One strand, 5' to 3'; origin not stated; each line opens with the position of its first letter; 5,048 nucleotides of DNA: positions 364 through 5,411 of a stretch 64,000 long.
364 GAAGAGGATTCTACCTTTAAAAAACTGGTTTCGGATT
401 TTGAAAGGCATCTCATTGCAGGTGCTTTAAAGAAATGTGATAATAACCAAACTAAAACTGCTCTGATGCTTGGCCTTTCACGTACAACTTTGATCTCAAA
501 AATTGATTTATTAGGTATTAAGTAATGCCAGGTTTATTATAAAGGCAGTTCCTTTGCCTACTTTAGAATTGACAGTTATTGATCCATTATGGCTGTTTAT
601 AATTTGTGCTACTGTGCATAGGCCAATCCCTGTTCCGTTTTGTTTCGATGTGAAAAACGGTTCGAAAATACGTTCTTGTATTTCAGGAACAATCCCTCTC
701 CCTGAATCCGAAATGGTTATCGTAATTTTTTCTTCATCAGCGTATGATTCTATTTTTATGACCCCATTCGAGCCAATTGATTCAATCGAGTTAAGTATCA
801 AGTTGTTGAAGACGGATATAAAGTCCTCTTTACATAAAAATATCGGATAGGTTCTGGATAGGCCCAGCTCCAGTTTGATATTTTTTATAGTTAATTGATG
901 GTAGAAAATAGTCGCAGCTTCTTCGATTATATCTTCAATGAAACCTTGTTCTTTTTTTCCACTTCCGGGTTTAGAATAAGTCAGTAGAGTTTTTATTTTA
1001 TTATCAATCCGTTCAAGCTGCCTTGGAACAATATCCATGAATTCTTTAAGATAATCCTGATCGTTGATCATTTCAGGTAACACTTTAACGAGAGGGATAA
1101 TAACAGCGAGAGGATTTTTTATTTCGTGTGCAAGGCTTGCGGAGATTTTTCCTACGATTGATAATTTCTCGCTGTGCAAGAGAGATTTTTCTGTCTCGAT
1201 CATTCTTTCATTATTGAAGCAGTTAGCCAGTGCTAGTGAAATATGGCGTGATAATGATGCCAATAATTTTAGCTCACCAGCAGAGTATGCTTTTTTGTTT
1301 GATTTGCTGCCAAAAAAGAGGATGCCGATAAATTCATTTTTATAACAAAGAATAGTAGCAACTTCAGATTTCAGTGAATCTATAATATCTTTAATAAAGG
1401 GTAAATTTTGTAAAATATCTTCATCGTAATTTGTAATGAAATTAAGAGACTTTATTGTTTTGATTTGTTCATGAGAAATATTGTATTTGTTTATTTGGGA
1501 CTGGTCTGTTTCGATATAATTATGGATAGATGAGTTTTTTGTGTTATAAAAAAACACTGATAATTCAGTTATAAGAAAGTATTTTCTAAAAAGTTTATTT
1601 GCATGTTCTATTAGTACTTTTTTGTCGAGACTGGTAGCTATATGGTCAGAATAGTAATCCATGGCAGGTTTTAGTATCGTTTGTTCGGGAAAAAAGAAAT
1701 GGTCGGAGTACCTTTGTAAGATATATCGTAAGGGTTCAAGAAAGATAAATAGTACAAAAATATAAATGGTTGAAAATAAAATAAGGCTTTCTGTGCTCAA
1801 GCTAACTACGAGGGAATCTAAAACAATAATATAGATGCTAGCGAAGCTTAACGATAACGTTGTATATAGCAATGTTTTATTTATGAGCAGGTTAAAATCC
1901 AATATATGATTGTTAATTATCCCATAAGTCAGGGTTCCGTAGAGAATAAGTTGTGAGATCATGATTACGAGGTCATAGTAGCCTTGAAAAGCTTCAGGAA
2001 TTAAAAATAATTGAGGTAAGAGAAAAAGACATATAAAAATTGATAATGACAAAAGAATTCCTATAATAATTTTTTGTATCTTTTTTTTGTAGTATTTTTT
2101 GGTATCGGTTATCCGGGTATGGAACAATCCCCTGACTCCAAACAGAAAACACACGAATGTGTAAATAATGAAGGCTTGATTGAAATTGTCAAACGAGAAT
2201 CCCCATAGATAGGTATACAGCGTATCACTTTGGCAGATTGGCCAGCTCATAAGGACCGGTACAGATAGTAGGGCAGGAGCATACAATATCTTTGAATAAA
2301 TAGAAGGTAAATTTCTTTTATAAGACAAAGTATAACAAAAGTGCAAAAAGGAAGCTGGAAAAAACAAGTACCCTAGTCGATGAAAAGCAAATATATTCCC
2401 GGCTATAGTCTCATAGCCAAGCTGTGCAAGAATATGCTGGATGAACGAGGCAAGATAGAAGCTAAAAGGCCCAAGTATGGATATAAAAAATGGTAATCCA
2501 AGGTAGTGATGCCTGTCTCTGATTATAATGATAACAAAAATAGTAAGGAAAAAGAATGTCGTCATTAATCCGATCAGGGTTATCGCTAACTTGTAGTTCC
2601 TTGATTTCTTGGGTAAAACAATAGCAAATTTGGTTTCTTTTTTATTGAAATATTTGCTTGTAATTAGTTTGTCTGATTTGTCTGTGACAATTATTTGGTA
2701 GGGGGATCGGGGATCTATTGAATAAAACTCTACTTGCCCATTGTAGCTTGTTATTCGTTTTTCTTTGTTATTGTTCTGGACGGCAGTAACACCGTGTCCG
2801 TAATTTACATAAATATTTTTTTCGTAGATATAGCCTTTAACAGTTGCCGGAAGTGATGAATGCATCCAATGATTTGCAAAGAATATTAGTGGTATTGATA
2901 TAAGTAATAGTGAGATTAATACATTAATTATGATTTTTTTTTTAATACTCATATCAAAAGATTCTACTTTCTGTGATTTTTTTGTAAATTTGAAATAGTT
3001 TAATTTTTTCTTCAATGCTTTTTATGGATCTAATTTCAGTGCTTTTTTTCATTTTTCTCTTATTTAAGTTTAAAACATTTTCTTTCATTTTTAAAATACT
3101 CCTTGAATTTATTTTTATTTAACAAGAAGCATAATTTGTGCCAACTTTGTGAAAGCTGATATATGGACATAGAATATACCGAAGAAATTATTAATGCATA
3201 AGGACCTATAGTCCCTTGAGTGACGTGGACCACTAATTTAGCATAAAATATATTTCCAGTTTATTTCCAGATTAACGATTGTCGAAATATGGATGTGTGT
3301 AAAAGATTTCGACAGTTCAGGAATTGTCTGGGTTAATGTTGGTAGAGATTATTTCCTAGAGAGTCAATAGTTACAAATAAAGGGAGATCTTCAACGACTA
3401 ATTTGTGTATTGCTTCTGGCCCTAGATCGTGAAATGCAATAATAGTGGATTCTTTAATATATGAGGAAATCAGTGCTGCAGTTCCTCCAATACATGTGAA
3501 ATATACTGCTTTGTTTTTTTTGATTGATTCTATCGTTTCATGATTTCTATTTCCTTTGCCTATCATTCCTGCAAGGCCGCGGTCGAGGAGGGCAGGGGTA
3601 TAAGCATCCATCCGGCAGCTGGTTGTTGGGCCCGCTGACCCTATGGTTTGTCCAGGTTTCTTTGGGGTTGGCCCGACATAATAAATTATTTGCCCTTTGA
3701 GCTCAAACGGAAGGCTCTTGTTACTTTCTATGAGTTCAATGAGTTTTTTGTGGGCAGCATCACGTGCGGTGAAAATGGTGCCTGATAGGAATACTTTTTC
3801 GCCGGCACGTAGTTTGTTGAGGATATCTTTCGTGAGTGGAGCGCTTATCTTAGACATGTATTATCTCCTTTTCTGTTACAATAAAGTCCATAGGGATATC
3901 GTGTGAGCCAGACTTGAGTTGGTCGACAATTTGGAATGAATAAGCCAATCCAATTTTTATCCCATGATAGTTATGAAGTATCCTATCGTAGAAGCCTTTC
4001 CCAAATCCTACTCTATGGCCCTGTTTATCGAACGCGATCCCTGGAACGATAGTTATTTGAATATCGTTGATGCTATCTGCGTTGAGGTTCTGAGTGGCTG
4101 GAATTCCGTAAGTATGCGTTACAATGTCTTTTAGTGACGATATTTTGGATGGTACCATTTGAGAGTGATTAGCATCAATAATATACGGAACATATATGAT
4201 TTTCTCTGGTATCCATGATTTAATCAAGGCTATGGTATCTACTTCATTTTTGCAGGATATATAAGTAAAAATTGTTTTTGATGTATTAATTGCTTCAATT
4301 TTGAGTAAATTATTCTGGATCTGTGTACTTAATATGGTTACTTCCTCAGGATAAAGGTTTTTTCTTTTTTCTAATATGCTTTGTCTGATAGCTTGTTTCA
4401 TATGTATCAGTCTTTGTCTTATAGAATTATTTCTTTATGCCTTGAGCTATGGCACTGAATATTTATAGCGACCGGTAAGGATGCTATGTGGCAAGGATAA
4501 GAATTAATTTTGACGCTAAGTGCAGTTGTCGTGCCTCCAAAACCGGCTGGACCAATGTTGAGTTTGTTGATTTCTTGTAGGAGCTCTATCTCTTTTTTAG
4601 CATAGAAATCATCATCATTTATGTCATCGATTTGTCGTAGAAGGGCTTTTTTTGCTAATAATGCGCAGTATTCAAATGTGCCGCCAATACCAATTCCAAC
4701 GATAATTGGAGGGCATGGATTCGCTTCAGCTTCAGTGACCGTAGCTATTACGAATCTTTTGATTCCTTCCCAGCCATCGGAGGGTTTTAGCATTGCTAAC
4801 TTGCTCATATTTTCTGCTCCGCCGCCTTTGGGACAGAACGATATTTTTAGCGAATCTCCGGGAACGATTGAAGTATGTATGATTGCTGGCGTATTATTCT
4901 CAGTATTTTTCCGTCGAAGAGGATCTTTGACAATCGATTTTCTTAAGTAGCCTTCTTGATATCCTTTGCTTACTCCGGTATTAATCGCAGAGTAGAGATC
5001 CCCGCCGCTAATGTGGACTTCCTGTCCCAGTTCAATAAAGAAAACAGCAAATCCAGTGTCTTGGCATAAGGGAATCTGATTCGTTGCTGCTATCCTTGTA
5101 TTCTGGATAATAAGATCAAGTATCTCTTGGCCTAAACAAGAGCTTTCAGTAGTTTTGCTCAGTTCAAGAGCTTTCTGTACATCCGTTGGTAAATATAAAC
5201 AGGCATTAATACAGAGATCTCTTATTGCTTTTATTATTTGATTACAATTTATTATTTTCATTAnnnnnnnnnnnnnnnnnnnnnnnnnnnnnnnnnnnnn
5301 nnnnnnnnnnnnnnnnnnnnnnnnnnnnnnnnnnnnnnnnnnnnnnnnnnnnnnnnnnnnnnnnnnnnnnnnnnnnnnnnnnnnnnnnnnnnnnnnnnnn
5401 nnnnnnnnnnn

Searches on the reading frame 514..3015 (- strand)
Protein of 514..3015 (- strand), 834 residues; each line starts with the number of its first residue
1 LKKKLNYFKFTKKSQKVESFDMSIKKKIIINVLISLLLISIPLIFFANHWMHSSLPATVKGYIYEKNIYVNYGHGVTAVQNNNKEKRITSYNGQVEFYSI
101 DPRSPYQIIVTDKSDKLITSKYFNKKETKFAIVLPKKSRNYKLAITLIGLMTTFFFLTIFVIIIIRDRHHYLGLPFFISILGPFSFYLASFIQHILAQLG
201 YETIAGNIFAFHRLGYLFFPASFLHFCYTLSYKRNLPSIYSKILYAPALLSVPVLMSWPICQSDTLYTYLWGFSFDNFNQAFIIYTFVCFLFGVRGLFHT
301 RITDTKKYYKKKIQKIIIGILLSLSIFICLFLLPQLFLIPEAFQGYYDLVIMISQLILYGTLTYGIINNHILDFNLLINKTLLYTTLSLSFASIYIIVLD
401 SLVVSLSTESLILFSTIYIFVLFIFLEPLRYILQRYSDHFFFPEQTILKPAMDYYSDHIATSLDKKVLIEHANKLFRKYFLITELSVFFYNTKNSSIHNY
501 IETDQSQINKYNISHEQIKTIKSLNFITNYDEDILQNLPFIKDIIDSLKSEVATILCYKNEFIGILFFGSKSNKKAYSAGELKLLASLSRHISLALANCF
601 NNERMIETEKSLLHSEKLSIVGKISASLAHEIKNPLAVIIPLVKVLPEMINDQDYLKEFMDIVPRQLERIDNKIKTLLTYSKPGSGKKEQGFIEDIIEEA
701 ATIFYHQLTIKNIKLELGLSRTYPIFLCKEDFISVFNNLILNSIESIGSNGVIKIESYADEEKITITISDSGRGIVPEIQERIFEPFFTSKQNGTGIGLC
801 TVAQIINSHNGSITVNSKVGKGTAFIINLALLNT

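Call 41: search_protein_families(library=pfam, proteins=[window:514-3015:-], max_evalue=0.001)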
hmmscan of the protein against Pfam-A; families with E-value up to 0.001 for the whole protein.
window:514-3015:- (834 aa): 4 families
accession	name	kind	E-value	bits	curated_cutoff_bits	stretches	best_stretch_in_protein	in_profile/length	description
PF02518.31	HATPase_c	-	3.5e-22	79.4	26.4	1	732-830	6-108/111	Histidine kinase-, DNA gyrase B-, and HSP90-like ATPase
PF00512.31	HisKA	-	1.2e-08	35.3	26.9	1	624-686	5-66/66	His Kinase A (phospho-acceptor) domain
PF14501.12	HATPase_c_5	-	9e-07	29.2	22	1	729-818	3-91/102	GHKL domain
PF13492.12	GAF_3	-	0.00018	22.3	27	1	555-598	87-129/129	GAF domain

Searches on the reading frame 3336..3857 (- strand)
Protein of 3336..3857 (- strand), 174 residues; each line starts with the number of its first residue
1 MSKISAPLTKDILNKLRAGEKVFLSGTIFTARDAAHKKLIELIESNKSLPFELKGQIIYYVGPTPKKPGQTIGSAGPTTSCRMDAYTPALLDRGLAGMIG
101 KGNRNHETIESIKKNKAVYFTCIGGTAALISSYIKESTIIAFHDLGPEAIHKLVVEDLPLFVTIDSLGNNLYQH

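Call 41: search_protein_families(library=pfam, proteins=[window:3336-3857:-], max_evalue=0.001)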
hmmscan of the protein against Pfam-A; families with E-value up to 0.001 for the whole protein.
window:3336-3857:- (174 aa): 1 family
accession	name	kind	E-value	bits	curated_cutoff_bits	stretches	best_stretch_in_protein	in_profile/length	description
PF05683.17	Fumerase_C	-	1.1e-59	201.7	22.2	1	6-173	33-203/205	Fumarase C-terminus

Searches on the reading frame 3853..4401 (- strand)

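Call 3: search_protein_families(library=pfam, proteins=[window:3853-4401:-], max_evalue=1)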
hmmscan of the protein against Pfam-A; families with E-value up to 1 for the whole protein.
window:3853-4401:- (183 aa): 2 families
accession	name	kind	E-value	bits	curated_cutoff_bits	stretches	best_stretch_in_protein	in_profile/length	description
PF01812.26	5-FTHF_cyc-lig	-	5e-37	128.1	27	1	2-177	1-186/186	5-formyltetrahydrofolate cyclo-ligase family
PF19479.4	DUF6015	-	0.064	14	27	1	112-168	14-70/140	Family of unknown function (DUF6015)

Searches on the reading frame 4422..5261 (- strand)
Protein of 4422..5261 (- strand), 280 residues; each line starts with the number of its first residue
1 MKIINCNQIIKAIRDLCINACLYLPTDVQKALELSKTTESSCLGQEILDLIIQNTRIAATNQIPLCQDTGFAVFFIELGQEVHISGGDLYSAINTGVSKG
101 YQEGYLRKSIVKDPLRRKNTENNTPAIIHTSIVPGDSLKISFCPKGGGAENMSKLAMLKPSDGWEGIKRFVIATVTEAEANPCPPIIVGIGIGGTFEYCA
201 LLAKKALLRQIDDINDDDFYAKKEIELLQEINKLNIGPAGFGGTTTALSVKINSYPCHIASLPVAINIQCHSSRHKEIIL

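Call 3: search_protein_families(library=pfam, proteins=[window:4422-5261:-], max_evalue=1)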
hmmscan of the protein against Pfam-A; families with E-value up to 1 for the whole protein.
window:4422-5261:- (280 aa): 1 family
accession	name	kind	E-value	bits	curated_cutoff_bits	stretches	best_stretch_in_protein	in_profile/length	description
PF05681.19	Fumerase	-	3.1e-114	381.3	25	1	11-278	2-269/270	Fumarate hydratase (Fumerase)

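Call 4: search_protein_families(library=ncbifam, proteins=[window:4422-5261:-], max_evalue=0.1)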
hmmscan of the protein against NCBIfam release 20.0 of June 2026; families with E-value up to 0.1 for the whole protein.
window:4422-5261:- (280 aa): 6 families
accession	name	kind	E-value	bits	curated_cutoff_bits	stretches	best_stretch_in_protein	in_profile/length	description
NF004885.0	PRK06246.1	equivalog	6.7e-127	422.5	276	1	1-279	1-278/279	fumarate hydratase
TIGR00722.1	ttdA_fumA_fumB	subfamily_domain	1.3e-94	316.4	100.65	1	12-279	4-272/273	hydrolyase, tartrate alpha subunit/fumarate domain protein, Fe-S type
NF006084.0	PRK08230.1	equivalog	6.5e-50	169.9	365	1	7-279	12-286/303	L(+)-tartrate dehydratase subunit alpha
NF011920.0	PRK15391.1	subfamily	4e-23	81.5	1094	1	49-275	88-323/548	class I fumarate hydratase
NF011919.0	PRK15390.1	equivalog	1.2e-21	76.5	1105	1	25-275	64-323/548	class I fumarate hydratase FumA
NF011921.0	PRK15392.1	equivalog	5.4e-20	71.4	1060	1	43-275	81-322/550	class I fumarate hydratase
